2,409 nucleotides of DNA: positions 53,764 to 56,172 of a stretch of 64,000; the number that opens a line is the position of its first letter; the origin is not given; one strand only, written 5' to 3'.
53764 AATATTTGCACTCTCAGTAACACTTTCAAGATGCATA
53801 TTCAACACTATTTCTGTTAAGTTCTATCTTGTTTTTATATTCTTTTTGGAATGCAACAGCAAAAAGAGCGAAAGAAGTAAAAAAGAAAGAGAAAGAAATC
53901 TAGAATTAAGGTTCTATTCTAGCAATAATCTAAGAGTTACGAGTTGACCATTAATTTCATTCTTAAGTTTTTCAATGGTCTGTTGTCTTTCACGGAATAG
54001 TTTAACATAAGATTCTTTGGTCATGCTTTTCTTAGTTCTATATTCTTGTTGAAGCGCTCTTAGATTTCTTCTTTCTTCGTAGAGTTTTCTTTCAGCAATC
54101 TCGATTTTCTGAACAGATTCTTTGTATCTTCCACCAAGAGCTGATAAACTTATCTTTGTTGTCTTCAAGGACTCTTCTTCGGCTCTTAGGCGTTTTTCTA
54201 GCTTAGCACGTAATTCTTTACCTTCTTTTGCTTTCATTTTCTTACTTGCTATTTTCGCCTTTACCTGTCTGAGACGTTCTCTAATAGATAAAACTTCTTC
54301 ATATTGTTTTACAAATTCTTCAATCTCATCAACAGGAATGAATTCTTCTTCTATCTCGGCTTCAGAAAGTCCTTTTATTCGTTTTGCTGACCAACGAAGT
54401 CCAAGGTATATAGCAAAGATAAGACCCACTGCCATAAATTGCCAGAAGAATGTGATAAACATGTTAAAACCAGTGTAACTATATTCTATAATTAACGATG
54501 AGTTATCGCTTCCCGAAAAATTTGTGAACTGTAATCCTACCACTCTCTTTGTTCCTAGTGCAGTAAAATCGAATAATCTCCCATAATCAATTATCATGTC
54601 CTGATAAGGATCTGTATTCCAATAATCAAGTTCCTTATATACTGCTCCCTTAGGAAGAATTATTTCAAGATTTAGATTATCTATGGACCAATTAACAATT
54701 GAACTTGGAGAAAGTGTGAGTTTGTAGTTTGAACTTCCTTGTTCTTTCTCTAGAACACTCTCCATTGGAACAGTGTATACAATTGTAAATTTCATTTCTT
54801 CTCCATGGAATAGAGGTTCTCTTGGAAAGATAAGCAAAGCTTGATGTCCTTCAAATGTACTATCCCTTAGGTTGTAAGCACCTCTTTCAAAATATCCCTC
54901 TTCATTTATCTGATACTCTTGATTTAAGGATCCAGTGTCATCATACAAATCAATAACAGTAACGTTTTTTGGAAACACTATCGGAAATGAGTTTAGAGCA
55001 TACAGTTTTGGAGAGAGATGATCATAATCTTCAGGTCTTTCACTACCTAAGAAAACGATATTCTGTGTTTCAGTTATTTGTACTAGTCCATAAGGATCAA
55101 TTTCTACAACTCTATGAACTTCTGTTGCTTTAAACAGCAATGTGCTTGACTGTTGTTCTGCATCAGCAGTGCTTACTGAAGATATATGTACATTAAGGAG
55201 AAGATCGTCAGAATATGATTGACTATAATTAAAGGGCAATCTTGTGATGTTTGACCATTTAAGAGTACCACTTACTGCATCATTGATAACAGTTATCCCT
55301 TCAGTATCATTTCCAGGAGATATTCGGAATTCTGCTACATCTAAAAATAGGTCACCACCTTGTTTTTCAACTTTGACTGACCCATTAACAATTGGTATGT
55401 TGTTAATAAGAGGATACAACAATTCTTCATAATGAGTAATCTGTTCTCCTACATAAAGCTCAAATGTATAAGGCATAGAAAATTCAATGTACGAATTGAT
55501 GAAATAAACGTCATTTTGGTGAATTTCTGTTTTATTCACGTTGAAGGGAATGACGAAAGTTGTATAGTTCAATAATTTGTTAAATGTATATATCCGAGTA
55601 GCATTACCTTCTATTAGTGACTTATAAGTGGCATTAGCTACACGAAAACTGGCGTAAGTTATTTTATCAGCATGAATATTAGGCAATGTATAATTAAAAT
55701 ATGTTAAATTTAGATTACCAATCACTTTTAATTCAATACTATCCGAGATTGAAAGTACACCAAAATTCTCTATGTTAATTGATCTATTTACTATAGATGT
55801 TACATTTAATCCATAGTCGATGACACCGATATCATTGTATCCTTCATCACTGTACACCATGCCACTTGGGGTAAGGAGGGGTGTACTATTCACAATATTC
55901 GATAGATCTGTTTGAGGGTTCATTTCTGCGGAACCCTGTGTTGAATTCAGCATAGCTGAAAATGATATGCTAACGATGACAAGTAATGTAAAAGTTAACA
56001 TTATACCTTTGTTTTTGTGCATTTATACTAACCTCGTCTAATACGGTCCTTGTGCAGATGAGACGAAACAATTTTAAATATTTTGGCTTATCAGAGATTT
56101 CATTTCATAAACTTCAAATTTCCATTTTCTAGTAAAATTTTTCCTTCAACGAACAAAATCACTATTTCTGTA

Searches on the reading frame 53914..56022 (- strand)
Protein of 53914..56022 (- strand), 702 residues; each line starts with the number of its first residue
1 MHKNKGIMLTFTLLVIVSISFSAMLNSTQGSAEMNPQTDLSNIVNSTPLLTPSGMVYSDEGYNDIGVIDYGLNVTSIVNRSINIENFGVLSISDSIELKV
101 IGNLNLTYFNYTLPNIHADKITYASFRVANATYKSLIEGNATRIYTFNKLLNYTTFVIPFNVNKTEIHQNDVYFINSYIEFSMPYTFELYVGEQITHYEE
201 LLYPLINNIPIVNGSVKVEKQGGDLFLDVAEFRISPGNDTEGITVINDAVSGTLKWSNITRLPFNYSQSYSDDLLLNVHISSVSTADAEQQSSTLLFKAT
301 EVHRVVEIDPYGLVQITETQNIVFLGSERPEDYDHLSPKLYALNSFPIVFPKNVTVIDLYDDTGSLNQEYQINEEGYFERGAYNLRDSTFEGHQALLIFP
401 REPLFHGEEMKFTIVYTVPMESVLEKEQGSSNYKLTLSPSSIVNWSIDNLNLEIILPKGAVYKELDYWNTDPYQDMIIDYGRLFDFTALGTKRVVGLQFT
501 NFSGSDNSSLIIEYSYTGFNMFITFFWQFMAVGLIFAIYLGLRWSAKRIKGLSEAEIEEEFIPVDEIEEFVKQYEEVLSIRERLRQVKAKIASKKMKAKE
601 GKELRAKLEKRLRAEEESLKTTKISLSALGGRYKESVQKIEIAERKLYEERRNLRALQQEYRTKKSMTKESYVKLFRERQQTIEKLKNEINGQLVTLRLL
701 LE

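Call 26: search_protein_families(library=pfam, proteins=[window:53914-56022:-], max_evalue=0.00001)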
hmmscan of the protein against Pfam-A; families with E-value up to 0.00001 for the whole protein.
window:53914-56022:- (702 aa): 1 family
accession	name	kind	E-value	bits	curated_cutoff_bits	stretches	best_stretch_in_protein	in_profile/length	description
PF04597.19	Ribophorin_I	-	9.2e-15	55.1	25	1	294-541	195-435/437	Ribophorin I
